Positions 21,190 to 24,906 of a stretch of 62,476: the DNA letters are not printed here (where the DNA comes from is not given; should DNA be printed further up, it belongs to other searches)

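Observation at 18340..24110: About 5.7 kb of one 17-18-residue repeat spans two adjacent genes: the N-terminal ~1000 aa of VirB10 and a separate 1138-aa protein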

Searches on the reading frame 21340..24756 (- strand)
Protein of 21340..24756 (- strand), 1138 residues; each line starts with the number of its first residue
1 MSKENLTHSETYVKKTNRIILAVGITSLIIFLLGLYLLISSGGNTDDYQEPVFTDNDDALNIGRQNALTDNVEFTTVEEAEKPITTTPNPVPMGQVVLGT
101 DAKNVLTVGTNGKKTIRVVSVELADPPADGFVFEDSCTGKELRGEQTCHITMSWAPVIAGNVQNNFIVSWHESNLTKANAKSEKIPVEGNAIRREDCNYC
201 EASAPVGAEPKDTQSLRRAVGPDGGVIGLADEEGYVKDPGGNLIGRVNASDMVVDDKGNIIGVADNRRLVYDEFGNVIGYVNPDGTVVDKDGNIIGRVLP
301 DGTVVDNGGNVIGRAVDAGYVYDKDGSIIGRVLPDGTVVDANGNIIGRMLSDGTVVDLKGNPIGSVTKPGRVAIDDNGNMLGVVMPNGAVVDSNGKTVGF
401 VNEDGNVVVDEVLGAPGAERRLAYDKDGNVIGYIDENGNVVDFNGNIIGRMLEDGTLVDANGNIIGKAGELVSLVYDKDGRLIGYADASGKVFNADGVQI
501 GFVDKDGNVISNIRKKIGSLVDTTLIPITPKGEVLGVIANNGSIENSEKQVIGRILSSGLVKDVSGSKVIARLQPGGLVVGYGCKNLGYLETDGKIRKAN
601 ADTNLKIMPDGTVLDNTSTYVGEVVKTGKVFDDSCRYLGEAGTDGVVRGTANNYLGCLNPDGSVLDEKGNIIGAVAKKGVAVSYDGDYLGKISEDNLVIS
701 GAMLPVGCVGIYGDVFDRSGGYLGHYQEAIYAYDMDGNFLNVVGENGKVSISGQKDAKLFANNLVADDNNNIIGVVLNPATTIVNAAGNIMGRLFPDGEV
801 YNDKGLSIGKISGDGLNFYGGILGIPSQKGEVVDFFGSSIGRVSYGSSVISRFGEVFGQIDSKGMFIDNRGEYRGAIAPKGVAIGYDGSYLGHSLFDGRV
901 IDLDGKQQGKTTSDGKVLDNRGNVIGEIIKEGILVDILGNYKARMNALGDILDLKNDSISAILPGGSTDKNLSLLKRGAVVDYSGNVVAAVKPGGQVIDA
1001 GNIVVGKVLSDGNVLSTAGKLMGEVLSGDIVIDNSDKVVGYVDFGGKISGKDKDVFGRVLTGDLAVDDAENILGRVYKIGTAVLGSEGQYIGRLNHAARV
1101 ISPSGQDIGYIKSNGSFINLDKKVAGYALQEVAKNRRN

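Call 6: search_protein_families(library=pfam, proteins=[window:21340-24756:-], max_evalue=0.01)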
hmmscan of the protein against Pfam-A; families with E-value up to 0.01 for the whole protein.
window:21340-24756:- (1138 aa): 5 families
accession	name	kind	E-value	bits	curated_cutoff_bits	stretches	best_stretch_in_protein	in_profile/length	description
PF21785.3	Bflower_2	-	4.1e-65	217.1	38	7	317-404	16-99/112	5-fold beta-flower protein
PF12396.14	DUF3659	-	5.1e-26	90.8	24.8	1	246-298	7-55/61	Protein of unknown function (DUF3659)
PF21784.3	Bflower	-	1.2e-19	71.3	25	1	422-466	19-61/116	4-fold beta flower protein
PF05593.20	RHS_repeat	-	2e-11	44.4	22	0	459-491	2-37/38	RHS Repeat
PF15780.11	ASH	-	0.00047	20.7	27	1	91-164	14-84/98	Abnormal spindle-like microcephaly-assoc'd, ASPM-SPD-2-Hydin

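Call 21: find_homologous_proteins(query=window:21340-24756:-, max_evalue=0.00001)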
Query window:21340-24756:- (1138 aa): 932 proteins with E <= 0.00001 among 8000 candidates; the best 120 are listed.
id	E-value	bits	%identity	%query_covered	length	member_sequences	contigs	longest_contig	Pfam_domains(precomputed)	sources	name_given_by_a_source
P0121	0.0e+0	1338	54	100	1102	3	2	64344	PF15780.12,PF21784.4,PF05593.20,PF12396.15,PF21785.4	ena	-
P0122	0.0e+0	1328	54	100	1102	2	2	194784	PF21784.4,PF05593.20,PF12396.15,PF21785.4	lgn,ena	-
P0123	0.0e+0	1327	49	100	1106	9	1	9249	PF21784.4,PF05593.20,PF12396.15,PF21785.4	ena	-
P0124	0.0e+0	1317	43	84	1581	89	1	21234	PF21784.4,PF05593.20,PF12396.15,PF21785.4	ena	-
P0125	0.0e+0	1305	55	100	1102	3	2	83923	PF21784.4,PF05593.20,PF12396.15,PF21785.4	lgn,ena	-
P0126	0.0e+0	1282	54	100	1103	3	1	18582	PF21784.4,PF05593.20,PF12396.15,PF21785.4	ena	-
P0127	0.0e+0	1245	48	100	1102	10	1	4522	PF21784.4,PF05593.20,PF12396.15,PF21785.4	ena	-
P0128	0.0e+0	1235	43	80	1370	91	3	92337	PF21784.4,PF05593.20,PF12396.15,PF21785.4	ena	-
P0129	0.0e+0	1206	54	92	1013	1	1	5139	PF21784.4,PF05593.20,PF12396.15,PF21785.4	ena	-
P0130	0.0e+0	1197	35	99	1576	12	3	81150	PF21784.4,PF05593.20,PF12396.15,PF21785.4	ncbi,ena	-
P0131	0.0e+0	1191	40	81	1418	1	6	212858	PF21784.4,PF05593.20,PF12396.15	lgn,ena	-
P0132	0.0e+0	1172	42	80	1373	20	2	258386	PF21784.4,PF05593.20,PF12396.15,PF21785.4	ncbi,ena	-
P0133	0.0e+0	1132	42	100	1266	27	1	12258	PF21784.4,PF05593.20,PF12396.15,PF21785.4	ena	-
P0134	0.0e+0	1129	41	100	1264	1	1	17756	PF21784.4,PF05593.20,PF12396.15,PF21785.4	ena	-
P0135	0.0e+0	1123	40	81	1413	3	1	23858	PF21784.4,PF05593.20,PF12396.15,PF21785.4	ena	-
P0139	0.0e+0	1114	42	100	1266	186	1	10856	PF21784.4,PF05593.20,PF12396.15,PF21785.4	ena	-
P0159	8.6e-180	618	30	74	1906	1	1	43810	PF21784.4,PF05593.20,PF12396.15,PF21785.4,PF03743.20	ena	-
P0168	2.7e-110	388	28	82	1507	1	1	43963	PF21784.4,PF12396.15,PF21785.4,PF03743.20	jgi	jgi:type IV secretory pathway VirB10-like protein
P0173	1.6e-103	366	27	82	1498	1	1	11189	PF21784.4,PF12396.15,PF21785.4,PF03743.20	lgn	-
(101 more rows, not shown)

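Call 23: find_encoding_contigs(protein=P0122, flank=10000, max_places=2)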
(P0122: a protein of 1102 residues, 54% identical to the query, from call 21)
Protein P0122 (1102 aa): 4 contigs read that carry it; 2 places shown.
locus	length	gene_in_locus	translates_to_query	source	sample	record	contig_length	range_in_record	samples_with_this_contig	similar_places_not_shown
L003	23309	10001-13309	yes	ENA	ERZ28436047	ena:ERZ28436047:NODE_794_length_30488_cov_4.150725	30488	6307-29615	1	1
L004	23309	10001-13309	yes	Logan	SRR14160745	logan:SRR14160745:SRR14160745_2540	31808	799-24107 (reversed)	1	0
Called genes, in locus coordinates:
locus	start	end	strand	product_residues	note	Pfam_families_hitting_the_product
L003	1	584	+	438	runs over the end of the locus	-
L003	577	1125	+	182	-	-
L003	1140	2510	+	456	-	-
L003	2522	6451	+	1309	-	-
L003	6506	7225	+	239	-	PF04335:VirB8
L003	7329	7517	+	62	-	-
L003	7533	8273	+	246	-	PF04335:VirB8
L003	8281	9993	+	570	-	PF03524:CagX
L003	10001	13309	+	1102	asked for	PF05593:RHS_repeat (faint), PF12396:DUF3659 (faint), PF21785:Bflower_2, PF21784:Bflower (weak), PF21785:Bflower_2 (weak)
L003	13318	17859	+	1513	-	PF12396:DUF3659 (faint), PF21784:Bflower (faint), PF21785:Bflower_2, PF03743:TrbI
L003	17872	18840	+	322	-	PF00437:T2SSE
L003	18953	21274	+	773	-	-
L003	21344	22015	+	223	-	-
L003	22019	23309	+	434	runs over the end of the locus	-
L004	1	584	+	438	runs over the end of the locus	-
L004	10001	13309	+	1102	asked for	PF05593:RHS_repeat (faint), PF12396:DUF3659 (faint), PF21785:Bflower_2, PF21784:Bflower (weak), PF21785:Bflower_2 (weak)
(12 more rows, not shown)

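Call 47: search_solved_structures(query=window:21343-24756:-, max_evalue=0.1)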
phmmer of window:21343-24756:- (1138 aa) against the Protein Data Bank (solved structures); distinct sequences matched with E-value up to 0.1: 0.

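Call 49: search_protein_families(library=ncbifam, proteins=[window:21340-24756:-], max_evalue=0.001)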
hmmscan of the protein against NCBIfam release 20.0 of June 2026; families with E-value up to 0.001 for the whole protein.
window:21340-24756:- (1138 aa): 2 families
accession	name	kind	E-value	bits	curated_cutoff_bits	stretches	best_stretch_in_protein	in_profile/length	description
TIGR01643.1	YD_repeat_2x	repeat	4.6e-12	45.9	15.8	0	271-302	1-36/42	YD repeat-containing protein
NF012200.0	choice_anch_D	domain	3.7e-05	24.2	45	1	71-166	4-99/108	choice-of-anchor D domain-containing protein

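Call 50: predict_structure(alignment_id=A2)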
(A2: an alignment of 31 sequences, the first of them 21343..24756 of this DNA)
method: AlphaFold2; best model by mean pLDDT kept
length: 1138 residues; sequences in the alignment: 31
mean_pLDDT: 79.2   pTM: 0.68
mean pLDDT of the five models: 79.2, 79.1, 77.3, 74.7, 73.7
residues with pLDDT >= 90: 253; 70-90: 707; 50-70: 59; < 50: 119
segments of 3 or more residues with pLDDT < 50: 1-15, 40-98, 159-161, 174-213
pLDDT, mean of each block of 10 residues (from residue 1): 36 50 79 67 31 29 31 27 29 42 69 73 71 80 75 63 67 48 36 36 29 62 84 80 82 83 86 84 82 83 79 85 73 84 84 80 81 86 85 82 79 85 86 89 87 87 87 84 86 82 82 79 89 90 85 87 84 90 89 85 90 87 89 85 84 86 87 87 84 85 82 86 83 86 80 78 83 87 88 91 89 88 90 90 85 85 88 89 89 92 91 91 89 89 89 89 84 90 91 89 90 90 91 90 89 85 90 91 86 90 88 91 87 53
secondary structure, 60 per line:
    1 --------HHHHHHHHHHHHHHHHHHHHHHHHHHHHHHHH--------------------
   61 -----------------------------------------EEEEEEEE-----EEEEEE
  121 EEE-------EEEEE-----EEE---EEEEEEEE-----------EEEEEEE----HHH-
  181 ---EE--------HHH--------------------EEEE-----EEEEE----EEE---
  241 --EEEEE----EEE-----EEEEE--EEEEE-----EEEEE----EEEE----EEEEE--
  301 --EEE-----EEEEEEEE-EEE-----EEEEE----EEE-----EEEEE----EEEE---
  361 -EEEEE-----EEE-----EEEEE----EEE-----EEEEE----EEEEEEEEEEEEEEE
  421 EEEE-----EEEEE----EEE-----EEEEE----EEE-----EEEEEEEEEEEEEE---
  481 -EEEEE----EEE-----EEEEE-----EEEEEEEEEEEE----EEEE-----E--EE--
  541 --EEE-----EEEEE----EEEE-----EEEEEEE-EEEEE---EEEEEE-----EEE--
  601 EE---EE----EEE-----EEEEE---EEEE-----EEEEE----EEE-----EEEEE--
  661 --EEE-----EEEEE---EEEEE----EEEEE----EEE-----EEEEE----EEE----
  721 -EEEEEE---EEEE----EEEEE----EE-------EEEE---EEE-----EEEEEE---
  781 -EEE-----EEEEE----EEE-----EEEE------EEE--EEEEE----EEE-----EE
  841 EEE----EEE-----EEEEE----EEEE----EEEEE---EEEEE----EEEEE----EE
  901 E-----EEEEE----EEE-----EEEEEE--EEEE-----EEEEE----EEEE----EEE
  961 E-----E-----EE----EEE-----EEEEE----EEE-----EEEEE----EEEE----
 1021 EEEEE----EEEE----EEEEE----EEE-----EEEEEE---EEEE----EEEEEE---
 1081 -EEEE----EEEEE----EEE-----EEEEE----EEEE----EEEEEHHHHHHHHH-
elements in order (helices of 4 or more, strands of 3 or more residues): H9-40 E102-109 E115-123 E131-135 E141-143 E147-154 E166-172 E217-220 E226-230 E235-237 E243-247 E252-254 E260-264 E267-271 E277-281 E286-289 E294-298 E303-305 E311-318 E320-322 E328-332 E337-339 E345-349 E354-357 E362-366 E372-374 E380-384 E389-391 E397-401 E406-424 E430-434 E439-441 E447-451 E456-458 E464-477 E482-486 E491-493 E499-503 E509-520 E525-528 E543-545 E551-555 E560-563 E569-575 E577-581 E585-590 E596-598 E612-614 E620-624 E628-631 E637-641 E646-648 E654-658 E663-665 E671-675 E679-683 E688-692 E697-699 E705-709 E714-716 E722-727 E731-734 E739-743 E757-760 E764-766 E772-777 E782-784 E790-794 E799-801 E807-810 E817-819 E822-826 E831-833 E839-843 E848-850 E856-860 E865-868 E873-877 E881-885 E890-894 E899-901 E907-911 E916-918 E924-929 E932-935 E941-945 E950-953 E958-961 E979-981 E987-991 E996-998 E1004-1008 E1013-1016 E1021-1025 E1030-1033 E1038-1042 E1047-1049 E1055-1060 E1064-1067 E1072-1077 E1082-1085 E1090-1094 E1099-1101 E1107-1111 E1116-1119 E1124-1128 H1129-1137

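Call 53: fold_search(model_id=the predicted structure, library=pdb)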
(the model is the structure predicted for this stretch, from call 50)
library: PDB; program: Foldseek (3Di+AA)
matches with E <= 10: 1572; with E <= 0.001: 10
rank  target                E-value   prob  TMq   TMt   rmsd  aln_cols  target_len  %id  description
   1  1t6b_X                6.4e-05  0.12  0.07  0.10  27.0       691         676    9  Crystal structure of B. anthracis Protective Antigen complexed with human Anthrax toxin receptor (released 2004-07-20)
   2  7sqc_2A               9.7e-05  0.94  0.07  0.10  17.8       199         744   10  Ciliary C1 central pair apparatus isolated from Chlamydomonas reinhardtii (released 2022-04-13)
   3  1acc                  1.2e-04  0.09  0.05  0.08  27.6       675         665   10  ANTHRAX PROTECTIVE ANTIGEN (released 1998-02-11)
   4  3q8c                  1.9e-04  0.05  0.06  0.08  24.0       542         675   10  Crystal structure of Protective Antigen W346F (pH 5.5) (released 2012-02-15)
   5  7sqc_M1               4.1e-04  1.00  0.06  0.12   4.0        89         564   17  Ciliary C1 central pair apparatus isolated from Chlamydomonas reinhardtii (released 2022-04-13)
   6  2ys4_MODEL_1_A        6.2e-04  0.98  0.06  0.47  12.4       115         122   15  Solution structure of the N-terminal PapD-like domain of HYDIN protein from human (released 2008-04-08)
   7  4dqa                  6.7e-04  0.10  0.08  0.17  23.4       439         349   12  Crystal structure of a putative carbohydrate binding protein (BACOVA_03559) from Bacteroides ovatus ATCC 8483 at 1.50 A  (released 2012-03-21)
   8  6tqs_B                8.6e-04  0.99  0.06  0.38   3.6        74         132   12  The crystal structure of the MSP domain of human MOSPD2 in complex with the conventional FFAT motif of ORP1. (released 2020-11-18)
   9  9ijj_L                9.4e-04  0.99  0.06  0.28   3.7        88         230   12  In situ structure of the central apparatus in mouse sperm axoneme. (released 2025-06-04)
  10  6fvi                  9.4e-04  0.94  0.05  0.31   5.9        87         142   11  ASH / PapD-like domain of human CEP192 (PapD-like domain 7) (released 2019-03-20)
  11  7sqc_2B               1.2e-03  0.63  0.06  0.09  18.0       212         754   12  Ciliary C1 central pair apparatus isolated from Chlamydomonas reinhardtii (released 2022-04-13)
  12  7sqc_O1               1.4e-03  0.99  0.07  0.12   4.2       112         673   16  Ciliary C1 central pair apparatus isolated from Chlamydomonas reinhardtii (released 2022-04-13)
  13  6tqr_A                1.4e-03  0.99  0.06  0.45   4.0        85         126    8  The crystal structure of the MSP domain of human VAP-A in complex with the Phospho-FFAT motif of STARD3. (released 2020-11-18)
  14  6cxh_A                1.4e-03  0.41  0.06  0.13  14.5       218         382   10  Crystal structure of particulate methane monooxygenase from Methylomicrobium alcaliphilum 20Z (released 2018-05-16)
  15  8j07_s1               1.4e-03  0.04  0.05  0.10  21.8       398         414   10  96nm repeat of human respiratory doublet microtubule and associated axonemal complexes (released 2023-07-26)
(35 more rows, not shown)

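Call 60: find_encoding_contigs(protein=P0168, flank=10000, max_places=1)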
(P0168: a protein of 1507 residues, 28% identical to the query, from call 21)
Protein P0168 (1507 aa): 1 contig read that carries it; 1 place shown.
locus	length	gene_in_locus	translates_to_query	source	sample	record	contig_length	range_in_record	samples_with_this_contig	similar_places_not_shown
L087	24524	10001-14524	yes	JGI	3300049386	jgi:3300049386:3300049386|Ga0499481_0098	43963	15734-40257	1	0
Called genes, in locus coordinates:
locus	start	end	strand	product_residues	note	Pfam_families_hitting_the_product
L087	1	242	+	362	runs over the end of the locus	PF13609:Porin_4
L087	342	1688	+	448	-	PF01029:NusB, PF13649:Methyltransf_25 (faint), PF01189:Methyltr_RsmB-F, PF13847:Methyltransf_31 (faint)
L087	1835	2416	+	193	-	PF08645:PNK3P, PF13242:Hydrolase_like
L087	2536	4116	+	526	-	PF02776:TPP_enzyme_N, PF00205:TPP_enzyme_M, PF02775:TPP_enzyme_C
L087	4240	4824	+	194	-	PF04143:Sulf_transp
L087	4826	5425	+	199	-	PF20398:DUF6691 (weak), PF04143:Sulf_transp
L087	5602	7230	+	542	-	PF13541:ChlI, PF00493:MCM, PF00158:Sigma54_activat (faint), PF01078:Mg_chelatase, PF07728:AAA_5, PF13335:Mg_chelatase_C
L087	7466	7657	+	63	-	-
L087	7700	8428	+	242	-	PF04335:VirB8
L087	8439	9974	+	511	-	PF03524:CagX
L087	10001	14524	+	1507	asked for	PF12396:DUF3659 (faint), PF21784:Bflower (faint), PF21785:Bflower_2, PF03743:TrbI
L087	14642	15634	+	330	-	PF00437:T2SSE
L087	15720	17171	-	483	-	PF00749:tRNA-synt_1c, PF19269:Anticodon_2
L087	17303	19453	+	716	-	PF13567:DUF4131, PF03772:Competence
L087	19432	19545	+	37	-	-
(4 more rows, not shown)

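Call 61: find_encoding_contigs(protein=P0159, flank=10000, max_places=1)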
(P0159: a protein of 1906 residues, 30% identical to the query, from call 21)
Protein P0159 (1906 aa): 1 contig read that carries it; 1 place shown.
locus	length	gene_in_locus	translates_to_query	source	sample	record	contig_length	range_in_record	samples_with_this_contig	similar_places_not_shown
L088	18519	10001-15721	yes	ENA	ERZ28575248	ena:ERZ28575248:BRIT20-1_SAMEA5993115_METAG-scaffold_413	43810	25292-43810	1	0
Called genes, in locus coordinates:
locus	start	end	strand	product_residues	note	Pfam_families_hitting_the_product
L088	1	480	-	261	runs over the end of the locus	PF01066:CDP-OH_P_transf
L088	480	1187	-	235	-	PF02666:PS_Dcarbxylase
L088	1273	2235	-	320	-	PF19077:Big_13 (faint), PF17936:Big_6 (faint), PF01476:LysM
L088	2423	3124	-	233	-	PF00561:Abhydrolase_1, PF12697:Abhydrolase_6, PF12146:Hydrolase_4 (weak)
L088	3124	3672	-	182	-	PF00857:Isochorismatase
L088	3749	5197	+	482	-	PF00270:DEAD, PF04851:ResIII, PF00271:Helicase_C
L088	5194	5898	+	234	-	PF02230:Abhydrolase_2, PF00326:Peptidase_S9 (faint), PF00756:Esterase (weak)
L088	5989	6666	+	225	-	PF04335:VirB8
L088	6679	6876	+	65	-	-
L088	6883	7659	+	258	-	PF04335:VirB8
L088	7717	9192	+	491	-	PF03524:CagX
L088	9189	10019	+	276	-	-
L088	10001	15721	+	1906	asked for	PF05593:RHS_repeat (faint), PF12396:DUF3659 (faint), PF21784:Bflower (faint), PF21785:Bflower_2, PF03743:TrbI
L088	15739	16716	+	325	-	PF00437:T2SSE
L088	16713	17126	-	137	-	PF07309:FlaF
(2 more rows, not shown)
